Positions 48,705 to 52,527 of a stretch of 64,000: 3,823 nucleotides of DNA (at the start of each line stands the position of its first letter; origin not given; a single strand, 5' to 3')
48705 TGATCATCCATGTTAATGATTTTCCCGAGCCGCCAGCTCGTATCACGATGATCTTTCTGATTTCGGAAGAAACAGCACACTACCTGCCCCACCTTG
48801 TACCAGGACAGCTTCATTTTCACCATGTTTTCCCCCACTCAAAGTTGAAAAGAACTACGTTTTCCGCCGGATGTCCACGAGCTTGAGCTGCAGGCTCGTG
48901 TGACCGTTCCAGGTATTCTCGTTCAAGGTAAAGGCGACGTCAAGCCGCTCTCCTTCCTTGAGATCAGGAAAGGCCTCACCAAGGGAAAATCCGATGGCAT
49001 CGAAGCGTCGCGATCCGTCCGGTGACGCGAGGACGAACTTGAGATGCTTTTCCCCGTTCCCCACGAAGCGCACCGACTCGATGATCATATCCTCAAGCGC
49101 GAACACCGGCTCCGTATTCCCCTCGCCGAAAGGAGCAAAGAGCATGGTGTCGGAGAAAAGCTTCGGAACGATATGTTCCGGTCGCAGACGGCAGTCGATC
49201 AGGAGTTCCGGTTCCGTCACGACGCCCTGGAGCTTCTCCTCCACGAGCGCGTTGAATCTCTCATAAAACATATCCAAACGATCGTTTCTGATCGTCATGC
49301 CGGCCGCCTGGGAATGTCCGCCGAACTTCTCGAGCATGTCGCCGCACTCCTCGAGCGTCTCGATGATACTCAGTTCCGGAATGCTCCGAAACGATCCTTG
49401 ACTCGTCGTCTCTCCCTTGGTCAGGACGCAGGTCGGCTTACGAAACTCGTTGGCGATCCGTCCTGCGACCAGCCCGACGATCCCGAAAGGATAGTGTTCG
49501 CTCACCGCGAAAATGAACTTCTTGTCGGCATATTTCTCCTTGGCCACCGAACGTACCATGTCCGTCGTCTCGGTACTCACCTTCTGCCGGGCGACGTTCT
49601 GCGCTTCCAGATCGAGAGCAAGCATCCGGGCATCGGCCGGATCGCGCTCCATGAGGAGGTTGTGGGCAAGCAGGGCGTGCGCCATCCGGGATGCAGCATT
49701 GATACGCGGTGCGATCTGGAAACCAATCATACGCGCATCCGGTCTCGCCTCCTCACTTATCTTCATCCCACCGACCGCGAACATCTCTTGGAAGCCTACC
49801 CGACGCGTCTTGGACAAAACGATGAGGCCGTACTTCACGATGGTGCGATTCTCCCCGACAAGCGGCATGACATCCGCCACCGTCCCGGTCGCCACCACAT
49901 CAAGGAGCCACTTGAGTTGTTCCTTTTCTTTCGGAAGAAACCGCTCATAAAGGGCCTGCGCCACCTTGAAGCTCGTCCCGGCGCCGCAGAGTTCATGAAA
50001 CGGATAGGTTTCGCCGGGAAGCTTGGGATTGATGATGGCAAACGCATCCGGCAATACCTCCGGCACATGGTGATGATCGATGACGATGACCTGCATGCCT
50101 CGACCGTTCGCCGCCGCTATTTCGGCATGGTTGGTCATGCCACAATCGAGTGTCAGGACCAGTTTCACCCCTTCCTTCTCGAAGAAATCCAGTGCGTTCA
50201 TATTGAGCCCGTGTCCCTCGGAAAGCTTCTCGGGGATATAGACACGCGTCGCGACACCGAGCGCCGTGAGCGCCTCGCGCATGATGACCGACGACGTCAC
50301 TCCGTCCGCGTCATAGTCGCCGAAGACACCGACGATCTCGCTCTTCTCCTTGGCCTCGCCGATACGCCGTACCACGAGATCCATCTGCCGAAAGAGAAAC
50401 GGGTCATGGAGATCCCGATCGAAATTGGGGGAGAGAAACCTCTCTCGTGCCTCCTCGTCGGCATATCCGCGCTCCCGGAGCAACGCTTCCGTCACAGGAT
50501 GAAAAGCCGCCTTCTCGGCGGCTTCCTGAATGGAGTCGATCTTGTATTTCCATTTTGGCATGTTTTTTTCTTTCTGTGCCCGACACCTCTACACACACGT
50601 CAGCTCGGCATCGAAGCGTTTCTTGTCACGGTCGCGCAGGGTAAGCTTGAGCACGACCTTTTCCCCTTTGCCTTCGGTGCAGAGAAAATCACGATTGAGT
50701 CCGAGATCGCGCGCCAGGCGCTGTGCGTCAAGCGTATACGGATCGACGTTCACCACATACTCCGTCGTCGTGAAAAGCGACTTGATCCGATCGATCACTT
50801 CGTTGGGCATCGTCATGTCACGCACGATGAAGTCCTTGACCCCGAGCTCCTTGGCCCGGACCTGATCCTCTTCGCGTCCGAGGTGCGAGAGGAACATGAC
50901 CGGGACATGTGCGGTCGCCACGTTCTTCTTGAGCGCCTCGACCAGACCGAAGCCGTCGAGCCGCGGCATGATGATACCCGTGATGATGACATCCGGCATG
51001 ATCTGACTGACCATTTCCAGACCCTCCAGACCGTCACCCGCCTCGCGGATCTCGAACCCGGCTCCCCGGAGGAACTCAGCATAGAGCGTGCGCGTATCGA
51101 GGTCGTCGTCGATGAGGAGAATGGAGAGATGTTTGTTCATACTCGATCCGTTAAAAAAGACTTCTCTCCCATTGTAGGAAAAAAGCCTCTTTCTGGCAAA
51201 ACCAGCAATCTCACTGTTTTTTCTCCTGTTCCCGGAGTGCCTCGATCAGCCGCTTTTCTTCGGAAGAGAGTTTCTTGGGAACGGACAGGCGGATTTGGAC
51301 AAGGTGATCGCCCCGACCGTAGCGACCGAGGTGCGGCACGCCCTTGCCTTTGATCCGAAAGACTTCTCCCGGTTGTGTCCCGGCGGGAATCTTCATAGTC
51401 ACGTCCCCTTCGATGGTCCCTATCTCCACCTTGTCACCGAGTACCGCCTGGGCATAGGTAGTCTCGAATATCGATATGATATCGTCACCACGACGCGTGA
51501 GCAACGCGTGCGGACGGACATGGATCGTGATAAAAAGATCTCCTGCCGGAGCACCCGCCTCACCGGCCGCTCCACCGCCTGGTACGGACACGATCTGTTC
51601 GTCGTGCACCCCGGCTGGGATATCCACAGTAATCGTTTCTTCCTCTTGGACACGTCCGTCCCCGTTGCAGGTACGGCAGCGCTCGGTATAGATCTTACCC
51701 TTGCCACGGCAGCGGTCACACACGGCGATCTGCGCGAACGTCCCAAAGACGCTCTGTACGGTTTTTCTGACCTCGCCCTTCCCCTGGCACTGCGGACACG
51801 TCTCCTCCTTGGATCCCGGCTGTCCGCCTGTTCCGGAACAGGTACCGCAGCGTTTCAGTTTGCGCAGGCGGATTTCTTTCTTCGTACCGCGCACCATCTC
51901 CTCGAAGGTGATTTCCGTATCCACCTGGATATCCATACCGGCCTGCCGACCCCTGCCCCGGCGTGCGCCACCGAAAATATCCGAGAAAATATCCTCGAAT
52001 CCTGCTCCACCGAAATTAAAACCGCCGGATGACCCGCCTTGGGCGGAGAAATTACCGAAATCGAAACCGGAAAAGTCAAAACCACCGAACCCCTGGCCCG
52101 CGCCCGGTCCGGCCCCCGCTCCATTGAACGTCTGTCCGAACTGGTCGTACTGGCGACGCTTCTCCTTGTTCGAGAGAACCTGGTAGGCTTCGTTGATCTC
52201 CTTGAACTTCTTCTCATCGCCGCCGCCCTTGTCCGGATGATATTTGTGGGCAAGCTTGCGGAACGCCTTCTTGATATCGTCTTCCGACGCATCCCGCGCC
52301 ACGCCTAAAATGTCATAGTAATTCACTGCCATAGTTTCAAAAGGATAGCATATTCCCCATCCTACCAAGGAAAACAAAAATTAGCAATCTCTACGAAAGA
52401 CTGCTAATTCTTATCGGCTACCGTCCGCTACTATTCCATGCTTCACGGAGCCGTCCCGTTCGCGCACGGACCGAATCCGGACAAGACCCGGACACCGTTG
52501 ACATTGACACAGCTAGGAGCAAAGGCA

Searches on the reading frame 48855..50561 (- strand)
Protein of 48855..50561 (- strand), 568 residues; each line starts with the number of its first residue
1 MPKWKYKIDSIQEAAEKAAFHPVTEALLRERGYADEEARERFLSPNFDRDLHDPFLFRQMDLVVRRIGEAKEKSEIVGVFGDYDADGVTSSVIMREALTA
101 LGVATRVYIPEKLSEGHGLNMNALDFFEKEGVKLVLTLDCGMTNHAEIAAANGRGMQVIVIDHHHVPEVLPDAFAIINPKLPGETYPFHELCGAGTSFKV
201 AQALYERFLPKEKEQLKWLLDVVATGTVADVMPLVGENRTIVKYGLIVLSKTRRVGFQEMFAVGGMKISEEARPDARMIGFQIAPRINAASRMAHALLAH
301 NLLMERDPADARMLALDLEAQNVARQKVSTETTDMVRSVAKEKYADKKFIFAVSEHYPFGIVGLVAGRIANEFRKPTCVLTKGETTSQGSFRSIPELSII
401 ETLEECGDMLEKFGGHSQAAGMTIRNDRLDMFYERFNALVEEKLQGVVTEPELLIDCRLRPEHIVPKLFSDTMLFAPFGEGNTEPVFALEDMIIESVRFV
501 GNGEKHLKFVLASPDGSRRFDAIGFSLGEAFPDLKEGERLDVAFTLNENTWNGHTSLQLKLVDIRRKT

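Call 36: search_protein_families(library=pfam, proteins=[window:48855-50561:-], max_evalue=0.00001)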
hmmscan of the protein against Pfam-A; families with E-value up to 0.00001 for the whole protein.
window:48855-50561:- (568 aa): 3 families
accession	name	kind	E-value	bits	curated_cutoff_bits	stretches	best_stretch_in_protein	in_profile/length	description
PF17768.7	RecJ_OB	-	9.5e-31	106.5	27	1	455-563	1-107/107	RecJ OB domain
PF01368.27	DHH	-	2.4e-21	76.8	28.1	1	77-227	2-125/125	DHH family, N-terminal domain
PF02272.25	DHHA1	-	1.7e-10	41.7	25.9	1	347-441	2-101/102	DHHA1 domain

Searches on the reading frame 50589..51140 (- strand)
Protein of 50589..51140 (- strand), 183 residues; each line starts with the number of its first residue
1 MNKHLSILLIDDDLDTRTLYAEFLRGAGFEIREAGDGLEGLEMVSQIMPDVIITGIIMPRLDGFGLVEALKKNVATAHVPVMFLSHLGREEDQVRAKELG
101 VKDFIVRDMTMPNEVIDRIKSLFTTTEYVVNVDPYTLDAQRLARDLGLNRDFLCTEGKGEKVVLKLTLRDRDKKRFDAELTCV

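Call 36: search_protein_families(library=pfam, proteins=[window:50589-51140:-], max_evalue=0.00001)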
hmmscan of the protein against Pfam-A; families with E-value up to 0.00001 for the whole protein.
window:50589-51140:- (183 aa): 1 family
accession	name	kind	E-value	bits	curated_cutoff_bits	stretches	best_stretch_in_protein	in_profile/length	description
PF00072.30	Response_reg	-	3.3e-19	69.5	30.2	1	7-111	1-103/111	Response regulator receiver domain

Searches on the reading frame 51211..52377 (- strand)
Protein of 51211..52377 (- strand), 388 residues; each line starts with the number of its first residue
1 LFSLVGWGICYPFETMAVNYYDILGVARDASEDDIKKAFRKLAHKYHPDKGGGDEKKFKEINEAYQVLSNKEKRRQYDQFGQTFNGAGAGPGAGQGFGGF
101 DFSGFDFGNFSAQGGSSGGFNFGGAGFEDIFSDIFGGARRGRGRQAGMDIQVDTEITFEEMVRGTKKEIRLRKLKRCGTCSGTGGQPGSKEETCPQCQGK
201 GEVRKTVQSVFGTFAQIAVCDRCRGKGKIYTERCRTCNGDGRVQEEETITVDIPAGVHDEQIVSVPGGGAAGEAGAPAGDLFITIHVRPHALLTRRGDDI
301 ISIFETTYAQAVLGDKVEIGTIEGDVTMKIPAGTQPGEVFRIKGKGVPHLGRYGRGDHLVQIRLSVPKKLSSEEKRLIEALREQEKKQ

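Call 36: search_protein_families(library=pfam, proteins=[window:51211-52377:-], max_evalue=0.00001)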
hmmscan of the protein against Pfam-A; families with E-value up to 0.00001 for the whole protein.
window:51211-52377:- (388 aa): 3 families
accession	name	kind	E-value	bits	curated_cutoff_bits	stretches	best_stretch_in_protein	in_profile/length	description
PF01556.23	DnaJ_C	-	6.9e-46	156.5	26.6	1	150-367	1-152/152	DnaJ C terminal domain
PF00226.36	DnaJ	-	3.3e-26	91.6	27.8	1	19-78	1-63/63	DnaJ domain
PF00684.25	DnaJ_CXXCXGXG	-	1.2e-14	54.8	32.7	1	177-241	1-65/65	DnaJ central domain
